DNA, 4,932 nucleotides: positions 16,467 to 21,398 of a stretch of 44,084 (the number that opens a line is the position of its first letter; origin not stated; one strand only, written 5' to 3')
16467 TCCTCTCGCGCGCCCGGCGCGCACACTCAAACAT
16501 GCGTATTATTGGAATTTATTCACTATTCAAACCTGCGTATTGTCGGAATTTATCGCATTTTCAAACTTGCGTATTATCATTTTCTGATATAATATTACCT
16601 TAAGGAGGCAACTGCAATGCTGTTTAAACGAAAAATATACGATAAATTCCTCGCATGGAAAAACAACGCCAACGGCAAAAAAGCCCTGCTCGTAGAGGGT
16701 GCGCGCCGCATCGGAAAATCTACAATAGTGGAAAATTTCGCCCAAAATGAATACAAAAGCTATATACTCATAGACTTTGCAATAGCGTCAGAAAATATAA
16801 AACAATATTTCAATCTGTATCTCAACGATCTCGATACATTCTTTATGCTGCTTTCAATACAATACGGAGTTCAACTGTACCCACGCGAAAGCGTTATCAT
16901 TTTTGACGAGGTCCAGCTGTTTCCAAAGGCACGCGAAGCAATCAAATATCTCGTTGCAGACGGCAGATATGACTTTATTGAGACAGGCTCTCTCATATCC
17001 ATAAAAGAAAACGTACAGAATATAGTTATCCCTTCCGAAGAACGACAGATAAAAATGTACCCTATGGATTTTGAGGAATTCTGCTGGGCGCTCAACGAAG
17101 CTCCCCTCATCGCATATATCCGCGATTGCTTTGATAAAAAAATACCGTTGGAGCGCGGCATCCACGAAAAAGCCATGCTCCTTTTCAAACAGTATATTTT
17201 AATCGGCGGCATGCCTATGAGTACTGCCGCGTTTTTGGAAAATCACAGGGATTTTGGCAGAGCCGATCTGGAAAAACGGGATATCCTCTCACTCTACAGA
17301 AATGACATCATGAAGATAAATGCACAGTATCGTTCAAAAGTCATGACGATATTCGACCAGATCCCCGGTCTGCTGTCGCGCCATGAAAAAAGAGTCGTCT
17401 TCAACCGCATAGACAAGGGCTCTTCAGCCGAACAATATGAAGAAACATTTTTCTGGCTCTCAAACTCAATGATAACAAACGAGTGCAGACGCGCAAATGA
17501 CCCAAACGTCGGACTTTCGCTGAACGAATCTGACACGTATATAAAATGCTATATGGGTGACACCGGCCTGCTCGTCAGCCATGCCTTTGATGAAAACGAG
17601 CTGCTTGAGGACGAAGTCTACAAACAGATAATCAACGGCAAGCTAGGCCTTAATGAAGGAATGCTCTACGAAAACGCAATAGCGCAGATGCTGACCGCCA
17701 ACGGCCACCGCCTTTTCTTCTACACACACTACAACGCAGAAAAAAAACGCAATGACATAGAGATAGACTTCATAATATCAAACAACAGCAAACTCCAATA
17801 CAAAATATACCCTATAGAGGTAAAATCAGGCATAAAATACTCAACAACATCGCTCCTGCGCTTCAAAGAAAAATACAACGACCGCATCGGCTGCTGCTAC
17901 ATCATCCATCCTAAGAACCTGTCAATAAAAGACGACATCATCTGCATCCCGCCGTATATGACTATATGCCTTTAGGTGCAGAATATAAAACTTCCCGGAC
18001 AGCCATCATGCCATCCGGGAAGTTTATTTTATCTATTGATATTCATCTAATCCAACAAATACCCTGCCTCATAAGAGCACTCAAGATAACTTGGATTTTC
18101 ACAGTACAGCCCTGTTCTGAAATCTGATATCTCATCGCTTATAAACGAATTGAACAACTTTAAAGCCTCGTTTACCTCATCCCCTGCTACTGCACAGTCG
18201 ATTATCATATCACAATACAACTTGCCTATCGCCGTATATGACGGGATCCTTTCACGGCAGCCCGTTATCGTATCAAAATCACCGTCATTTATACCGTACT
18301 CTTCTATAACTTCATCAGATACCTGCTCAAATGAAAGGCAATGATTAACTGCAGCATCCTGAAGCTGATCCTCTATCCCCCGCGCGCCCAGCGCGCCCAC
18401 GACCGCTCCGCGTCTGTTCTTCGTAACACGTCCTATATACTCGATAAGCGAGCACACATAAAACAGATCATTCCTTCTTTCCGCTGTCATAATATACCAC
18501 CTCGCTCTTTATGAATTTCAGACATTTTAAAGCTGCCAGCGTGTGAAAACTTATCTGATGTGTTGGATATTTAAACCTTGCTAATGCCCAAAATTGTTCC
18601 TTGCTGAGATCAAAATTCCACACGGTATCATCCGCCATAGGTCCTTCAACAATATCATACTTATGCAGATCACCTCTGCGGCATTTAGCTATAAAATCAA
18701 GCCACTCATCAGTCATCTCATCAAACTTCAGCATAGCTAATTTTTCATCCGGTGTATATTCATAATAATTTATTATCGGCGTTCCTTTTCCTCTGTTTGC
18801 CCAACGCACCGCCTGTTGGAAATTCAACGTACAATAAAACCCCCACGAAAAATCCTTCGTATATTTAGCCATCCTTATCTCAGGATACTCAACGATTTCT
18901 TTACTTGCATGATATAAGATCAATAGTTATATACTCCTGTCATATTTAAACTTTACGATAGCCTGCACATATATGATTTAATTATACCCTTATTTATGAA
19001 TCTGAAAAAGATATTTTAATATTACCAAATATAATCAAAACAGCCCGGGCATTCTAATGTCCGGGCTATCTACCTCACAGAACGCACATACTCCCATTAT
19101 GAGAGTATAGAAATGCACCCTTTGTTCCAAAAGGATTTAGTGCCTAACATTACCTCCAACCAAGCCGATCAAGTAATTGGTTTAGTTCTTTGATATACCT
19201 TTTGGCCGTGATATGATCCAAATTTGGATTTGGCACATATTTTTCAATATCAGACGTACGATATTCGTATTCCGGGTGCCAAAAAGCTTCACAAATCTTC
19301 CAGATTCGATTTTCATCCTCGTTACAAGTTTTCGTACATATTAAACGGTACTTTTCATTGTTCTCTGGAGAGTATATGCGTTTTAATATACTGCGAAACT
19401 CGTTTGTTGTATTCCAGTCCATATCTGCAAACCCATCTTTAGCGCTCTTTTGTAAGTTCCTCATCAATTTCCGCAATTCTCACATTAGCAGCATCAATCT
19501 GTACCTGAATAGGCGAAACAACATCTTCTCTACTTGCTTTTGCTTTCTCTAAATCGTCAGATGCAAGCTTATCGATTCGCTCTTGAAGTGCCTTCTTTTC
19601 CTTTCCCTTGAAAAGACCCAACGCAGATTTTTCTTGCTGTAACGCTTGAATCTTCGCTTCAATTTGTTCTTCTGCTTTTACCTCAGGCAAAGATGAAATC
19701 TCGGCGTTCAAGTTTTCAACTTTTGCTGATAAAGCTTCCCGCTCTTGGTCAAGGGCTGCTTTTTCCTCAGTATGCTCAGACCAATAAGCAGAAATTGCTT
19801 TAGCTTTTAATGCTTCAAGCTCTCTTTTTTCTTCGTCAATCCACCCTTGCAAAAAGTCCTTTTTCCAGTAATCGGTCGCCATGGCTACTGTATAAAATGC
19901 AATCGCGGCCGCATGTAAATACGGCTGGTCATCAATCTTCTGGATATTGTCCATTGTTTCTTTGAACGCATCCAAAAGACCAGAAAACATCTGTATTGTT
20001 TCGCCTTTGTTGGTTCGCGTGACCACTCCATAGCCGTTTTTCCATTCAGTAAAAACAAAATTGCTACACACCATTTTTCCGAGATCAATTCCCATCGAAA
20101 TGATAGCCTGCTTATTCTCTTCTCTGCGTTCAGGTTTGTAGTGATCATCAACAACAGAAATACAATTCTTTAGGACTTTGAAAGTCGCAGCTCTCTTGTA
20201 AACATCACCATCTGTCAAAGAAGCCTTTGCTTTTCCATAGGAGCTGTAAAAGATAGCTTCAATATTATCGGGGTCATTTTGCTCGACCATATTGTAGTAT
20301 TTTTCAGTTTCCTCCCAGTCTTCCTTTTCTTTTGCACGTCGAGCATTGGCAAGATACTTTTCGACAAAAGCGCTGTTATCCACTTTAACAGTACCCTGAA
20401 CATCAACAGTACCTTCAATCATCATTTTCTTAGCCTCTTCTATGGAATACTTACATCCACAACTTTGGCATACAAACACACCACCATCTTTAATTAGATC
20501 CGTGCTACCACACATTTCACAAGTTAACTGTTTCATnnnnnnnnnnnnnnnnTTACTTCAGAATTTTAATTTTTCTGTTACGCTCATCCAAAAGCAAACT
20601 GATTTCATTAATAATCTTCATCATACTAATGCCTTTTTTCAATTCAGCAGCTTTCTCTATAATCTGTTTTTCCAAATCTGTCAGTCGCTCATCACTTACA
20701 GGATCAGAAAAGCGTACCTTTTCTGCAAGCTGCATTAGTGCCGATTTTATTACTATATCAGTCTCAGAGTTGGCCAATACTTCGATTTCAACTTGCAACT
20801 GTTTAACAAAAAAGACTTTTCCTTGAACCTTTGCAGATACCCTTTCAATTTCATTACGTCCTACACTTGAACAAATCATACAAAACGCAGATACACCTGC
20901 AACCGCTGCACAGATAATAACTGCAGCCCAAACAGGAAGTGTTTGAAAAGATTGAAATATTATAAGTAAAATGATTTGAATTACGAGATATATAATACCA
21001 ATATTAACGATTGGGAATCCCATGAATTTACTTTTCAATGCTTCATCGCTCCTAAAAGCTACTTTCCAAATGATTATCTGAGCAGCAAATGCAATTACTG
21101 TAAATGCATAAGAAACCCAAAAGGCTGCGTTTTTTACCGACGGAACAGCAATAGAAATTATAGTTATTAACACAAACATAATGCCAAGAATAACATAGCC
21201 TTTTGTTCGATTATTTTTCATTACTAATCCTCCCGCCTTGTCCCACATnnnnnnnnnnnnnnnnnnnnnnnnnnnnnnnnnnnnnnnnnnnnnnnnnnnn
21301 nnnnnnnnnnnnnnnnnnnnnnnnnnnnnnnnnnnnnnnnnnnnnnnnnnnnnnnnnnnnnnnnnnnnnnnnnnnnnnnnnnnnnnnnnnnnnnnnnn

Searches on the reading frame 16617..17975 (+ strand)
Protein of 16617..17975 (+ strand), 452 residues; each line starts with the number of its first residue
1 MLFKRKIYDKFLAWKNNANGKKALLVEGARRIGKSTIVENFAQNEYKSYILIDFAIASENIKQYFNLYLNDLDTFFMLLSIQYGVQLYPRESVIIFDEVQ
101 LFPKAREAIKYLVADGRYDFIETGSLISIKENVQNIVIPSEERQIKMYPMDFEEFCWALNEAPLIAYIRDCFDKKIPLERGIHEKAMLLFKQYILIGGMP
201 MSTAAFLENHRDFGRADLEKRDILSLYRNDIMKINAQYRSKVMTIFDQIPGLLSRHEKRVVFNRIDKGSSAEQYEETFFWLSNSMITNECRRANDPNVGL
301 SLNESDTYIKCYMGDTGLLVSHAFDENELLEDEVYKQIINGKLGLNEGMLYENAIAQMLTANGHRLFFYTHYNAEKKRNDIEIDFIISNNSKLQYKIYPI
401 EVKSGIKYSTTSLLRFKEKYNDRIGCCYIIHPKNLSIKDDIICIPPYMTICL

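Call 5: search_protein_families(library=pfam, proteins=[window:16617-17975:+], max_evalue=0.01)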
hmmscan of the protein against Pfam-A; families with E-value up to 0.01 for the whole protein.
window:16617-17975:+ (452 aa): 3 families
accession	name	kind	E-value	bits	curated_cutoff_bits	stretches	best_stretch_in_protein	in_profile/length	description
PF13173.12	AAA_14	-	4.1e-22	79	27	1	21-156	2-129/129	AAA domain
PF13635.12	DUF4143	-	1.7e-17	64.1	28.1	1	229-405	2-160/160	Domain of unknown function (DUF4143)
PF13401.12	AAA_22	-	0.0061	17.3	27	0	20-113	4-105/130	AAA domain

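Call 42: search_protein_families(library=padloc, proteins=[window:16617-17975:+], max_evalue=0.001)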
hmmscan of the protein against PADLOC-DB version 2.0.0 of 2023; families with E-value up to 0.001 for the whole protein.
window:16617-17975:+ (452 aa): 7 families
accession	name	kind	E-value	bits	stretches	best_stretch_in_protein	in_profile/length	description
PDLC04792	PDC-S01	-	1.5e-101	338.3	1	3-452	2-433/452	-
PDLC04786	PDC-S01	-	1.7e-97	325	1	1-451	1-431/439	-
PDLC04788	PDC-S01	-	1.2e-58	197.1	1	1-425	1-403/448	-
PDLC04787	PDC-S01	-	1.2e-18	65.2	1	2-420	10-379/412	-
PDLC04789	PDC-S01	-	1.5e-11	41.9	1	4-156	3-140/375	-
PDLC04790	PDC-S01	-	1.6e-11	41.6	1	18-125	24-115/422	-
PDLC04791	PDC-S01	-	6.8e-10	36.2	1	347-423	301-370/395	-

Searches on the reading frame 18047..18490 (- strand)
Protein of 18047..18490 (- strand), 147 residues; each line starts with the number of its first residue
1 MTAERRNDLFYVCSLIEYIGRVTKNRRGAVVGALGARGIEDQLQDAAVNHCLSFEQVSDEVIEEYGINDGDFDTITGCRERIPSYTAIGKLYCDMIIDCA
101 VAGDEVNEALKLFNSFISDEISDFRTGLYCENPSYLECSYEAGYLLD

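Call 5: search_protein_families(library=pfam, proteins=[window:18047-18490:-], max_evalue=0.01)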
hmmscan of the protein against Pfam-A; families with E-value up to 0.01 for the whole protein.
window:18047-18490:- (147 aa): 0 families

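Call 42: search_protein_families(library=padloc, proteins=[window:18047-18490:-], max_evalue=0.001)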
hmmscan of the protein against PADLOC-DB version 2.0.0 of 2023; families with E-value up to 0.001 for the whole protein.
window:18047-18490:- (147 aa): 3 families
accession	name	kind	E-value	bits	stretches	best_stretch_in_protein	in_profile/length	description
PDLC04414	PDC-M10B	-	5.1e-55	183.9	1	1-146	1-146/147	-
PDLC04416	PDC-M10B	-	3.1e-24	84.1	1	6-143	13-154/156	-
PDLC04415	PDC-M10B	-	6.1e-23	79.7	1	5-104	12-109/117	-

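Call 43: search_protein_families(library=ncbifam, proteins=[window:18047-18490:-], max_evalue=0.001)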
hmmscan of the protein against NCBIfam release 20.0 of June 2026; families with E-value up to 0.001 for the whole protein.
window:18047-18490:- (147 aa): 0 families

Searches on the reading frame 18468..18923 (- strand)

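Call 5: search_protein_families(library=pfam, proteins=[window:18468-18923:-], max_evalue=0.01)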
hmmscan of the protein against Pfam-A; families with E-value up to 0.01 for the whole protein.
window:18468-18923:- (151 aa): 2 families
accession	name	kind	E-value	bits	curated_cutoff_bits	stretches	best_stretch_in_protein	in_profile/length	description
PF13151.12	DUF3990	-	3.8e-43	147.2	32.2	1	1-137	1-152/152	Protein of unknown function (DUF3990)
PF15612.11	WHIM1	-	0.0079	16.2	19.1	0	52-67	15-30/46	WSTF, HB1, Itc1p, MBD9 motif 1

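Call 42: search_protein_families(library=padloc, proteins=[window:18468-18923:-], max_evalue=0.001)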
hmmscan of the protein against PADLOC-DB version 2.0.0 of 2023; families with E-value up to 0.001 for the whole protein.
window:18468-18923:- (151 aa): 6 families
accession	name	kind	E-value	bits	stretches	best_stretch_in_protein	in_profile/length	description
PDLC04413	PDC-M10A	-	2e-79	262.7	1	1-150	1-157/157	-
PDLC04411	PDC-M10A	-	3.4e-69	229.5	1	1-144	4-154/156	-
PDLC04412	PDC-M10A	-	4.2e-68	225.9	1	1-143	1-150/152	-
PDLC04438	PDC-M13B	-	1.8e-35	120.2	1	1-142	1-157/158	-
PDLC04436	PDC-M13A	-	6.1e-28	95.6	1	1-141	1-157/159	-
PDLC04437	PDC-M13A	-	1.3e-11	42.8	1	13-101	2-99/117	-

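Call 43: search_protein_families(library=ncbifam, proteins=[window:18468-18923:-], max_evalue=0.001)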
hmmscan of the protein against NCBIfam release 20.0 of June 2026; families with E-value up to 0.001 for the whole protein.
window:18468-18923:- (151 aa): 0 families

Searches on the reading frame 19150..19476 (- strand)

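Call 5: search_protein_families(library=pfam, proteins=[window:19150-19476:-], max_evalue=0.01)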
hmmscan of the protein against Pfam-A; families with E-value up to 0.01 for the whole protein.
window:19150-19476:- (108 aa): 1 family
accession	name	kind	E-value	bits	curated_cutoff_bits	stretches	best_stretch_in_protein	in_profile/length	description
PF24208.1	Beta-tre_PLH30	-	0.00086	19.7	27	1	21-93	46-120/130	Endo-acting ulvan lyase beta-trefoil domain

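Call 42: search_protein_families(library=padloc, proteins=[window:19150-19476:-], max_evalue=0.001)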
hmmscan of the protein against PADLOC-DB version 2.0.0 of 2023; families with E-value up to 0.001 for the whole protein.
window:19150-19476:- (108 aa): 0 families

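Call 43: search_protein_families(library=ncbifam, proteins=[window:19150-19476:-], max_evalue=0.001)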
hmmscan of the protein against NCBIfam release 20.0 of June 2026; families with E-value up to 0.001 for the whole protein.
window:19150-19476:- (108 aa): 0 families

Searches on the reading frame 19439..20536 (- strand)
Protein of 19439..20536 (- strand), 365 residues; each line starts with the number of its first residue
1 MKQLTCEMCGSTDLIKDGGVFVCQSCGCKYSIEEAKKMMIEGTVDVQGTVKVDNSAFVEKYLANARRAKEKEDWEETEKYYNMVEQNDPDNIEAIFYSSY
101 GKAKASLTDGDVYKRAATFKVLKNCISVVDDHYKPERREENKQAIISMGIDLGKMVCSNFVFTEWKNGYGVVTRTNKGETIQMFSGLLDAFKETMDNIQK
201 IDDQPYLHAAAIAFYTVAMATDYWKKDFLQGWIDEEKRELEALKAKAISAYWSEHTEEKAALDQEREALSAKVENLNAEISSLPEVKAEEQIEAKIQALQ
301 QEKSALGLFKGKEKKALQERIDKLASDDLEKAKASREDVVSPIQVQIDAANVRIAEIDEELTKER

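Call 5: search_protein_families(library=pfam, proteins=[window:19439-20536:-], max_evalue=0.01)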
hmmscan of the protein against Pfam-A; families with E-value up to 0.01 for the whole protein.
window:19439-20536:- (365 aa): 0 families

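Call 42: search_protein_families(library=padloc, proteins=[window:19439-20536:-], max_evalue=0.001)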
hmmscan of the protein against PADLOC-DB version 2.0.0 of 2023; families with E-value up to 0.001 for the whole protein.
window:19439-20536:- (365 aa): 0 families

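Call 43: search_protein_families(library=ncbifam, proteins=[window:19439-20536:-], max_evalue=0.001)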
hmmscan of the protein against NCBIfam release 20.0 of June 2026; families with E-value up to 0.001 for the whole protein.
window:19439-20536:- (365 aa): 0 families

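Call 67: search_solved_structures(query=window:19439-20536:-, max_evalue=0.01)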
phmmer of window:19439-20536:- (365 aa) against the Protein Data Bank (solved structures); distinct sequences matched with E-value up to 0.01: 0.

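Call 68: find_encoding_contigs(protein=window:19439-20536:-, flank=4000, max_places=10)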
Protein window:19439-20536:- (365 aa): no gene with exactly this product is on record in the collection.

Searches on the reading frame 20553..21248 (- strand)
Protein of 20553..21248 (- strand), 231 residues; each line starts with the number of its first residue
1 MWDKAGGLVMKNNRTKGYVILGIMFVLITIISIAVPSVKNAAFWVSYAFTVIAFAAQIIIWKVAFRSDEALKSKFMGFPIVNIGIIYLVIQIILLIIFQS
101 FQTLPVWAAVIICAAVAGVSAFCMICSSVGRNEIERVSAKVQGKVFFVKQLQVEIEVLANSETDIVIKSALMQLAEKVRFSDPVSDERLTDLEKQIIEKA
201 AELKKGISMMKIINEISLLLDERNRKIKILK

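Call 5: search_protein_families(library=pfam, proteins=[window:20553-21248:-], max_evalue=0.01)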
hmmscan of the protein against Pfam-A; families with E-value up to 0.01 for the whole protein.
window:20553-21248:- (231 aa): 0 families

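Call 42: search_protein_families(library=padloc, proteins=[window:20553-21248:-], max_evalue=0.001)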
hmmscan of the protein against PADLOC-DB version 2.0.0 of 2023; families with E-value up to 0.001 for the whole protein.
window:20553-21248:- (231 aa): 0 families

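Call 43: search_protein_families(library=ncbifam, proteins=[window:20553-21248:-], max_evalue=0.001)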
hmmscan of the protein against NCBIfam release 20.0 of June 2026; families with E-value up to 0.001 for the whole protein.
window:20553-21248:- (231 aa): 0 families

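Call 52: find_encoding_contigs(protein=window:20553-21221:-, flank=3000, max_places=10)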
Protein window:20553-21221:- (222 aa): 1 contig read that carries it; 1 place shown.
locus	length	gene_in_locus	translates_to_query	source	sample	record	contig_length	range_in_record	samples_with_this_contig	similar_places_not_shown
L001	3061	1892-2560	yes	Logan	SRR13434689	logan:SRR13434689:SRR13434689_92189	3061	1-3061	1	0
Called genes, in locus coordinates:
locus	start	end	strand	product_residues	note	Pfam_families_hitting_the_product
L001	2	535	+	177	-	?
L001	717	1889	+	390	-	PF13421:Band_7_1, PF12773:DZR, PF13240:Zn_Ribbon_1 (weak)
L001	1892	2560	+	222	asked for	-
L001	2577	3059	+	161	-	?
